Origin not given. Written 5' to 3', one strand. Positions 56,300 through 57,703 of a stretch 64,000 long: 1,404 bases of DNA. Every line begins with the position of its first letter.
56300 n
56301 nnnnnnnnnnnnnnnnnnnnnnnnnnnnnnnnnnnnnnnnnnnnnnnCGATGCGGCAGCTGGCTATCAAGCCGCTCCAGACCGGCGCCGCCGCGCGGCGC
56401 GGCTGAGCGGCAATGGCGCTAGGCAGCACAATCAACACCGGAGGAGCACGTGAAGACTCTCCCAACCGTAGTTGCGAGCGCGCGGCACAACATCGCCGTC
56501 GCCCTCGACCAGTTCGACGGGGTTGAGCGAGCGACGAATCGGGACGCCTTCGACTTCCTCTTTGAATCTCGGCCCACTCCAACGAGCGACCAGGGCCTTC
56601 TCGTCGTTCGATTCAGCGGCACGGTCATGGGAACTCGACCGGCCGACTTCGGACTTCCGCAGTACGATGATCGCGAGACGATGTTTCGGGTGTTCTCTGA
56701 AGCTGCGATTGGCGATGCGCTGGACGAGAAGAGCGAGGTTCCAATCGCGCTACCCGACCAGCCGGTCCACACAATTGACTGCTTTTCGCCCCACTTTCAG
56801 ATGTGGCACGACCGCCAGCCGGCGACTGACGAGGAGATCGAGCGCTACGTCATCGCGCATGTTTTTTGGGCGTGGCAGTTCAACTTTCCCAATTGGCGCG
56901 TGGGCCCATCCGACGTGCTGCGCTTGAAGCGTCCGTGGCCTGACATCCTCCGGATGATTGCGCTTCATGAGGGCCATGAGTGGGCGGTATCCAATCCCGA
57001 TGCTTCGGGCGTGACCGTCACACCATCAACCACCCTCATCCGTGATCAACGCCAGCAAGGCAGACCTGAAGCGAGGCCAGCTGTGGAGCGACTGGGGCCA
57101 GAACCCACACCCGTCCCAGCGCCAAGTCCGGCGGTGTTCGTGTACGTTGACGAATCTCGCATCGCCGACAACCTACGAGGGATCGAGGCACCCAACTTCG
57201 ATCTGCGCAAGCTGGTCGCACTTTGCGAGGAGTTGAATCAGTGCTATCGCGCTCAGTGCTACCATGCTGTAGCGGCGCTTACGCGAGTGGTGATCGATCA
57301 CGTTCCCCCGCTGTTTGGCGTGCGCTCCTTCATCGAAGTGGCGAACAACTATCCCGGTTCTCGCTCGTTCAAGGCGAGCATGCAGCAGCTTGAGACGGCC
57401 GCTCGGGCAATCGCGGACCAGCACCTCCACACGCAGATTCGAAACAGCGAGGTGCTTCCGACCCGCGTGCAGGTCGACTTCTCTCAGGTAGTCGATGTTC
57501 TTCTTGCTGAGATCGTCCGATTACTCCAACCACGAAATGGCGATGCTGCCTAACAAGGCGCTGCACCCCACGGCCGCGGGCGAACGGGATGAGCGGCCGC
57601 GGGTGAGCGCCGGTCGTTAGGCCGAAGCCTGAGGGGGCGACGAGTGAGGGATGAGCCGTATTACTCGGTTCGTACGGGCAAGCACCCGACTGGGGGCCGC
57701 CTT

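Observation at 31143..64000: Genomic island abutting tRNA-Sec (selC), packed with defense and TA modules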

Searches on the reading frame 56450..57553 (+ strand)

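Call 7: search_protein_families(library=pfam, proteins=[window:56450-57553:+])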
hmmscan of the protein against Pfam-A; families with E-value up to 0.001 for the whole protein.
window:56450-57553:+ (367 aa): 0 families

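Call 9: search_protein_families(library=padloc, proteins=[window:56450-57553:+], max_evalue=0.001)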
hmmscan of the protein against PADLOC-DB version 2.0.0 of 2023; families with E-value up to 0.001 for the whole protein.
window:56450-57553:+ (367 aa): 0 families

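Call 46: search_protein_families(library=ncbifam, proteins=[window:56450-57553:+], max_evalue=0.01)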
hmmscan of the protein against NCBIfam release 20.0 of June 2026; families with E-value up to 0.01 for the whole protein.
window:56450-57553:+ (367 aa): 0 families

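Call 79: search_protein_families(library=pfam, proteins=[window:56450-57553:+], max_evalue=1)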
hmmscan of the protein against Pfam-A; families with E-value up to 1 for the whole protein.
window:56450-57553:+ (367 aa): 1 family
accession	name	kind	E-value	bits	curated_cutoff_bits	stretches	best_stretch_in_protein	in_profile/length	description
PF18429.6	DUF5609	-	0.19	12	25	1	149-171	34-56/65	Domain of unknown function (DUF5609)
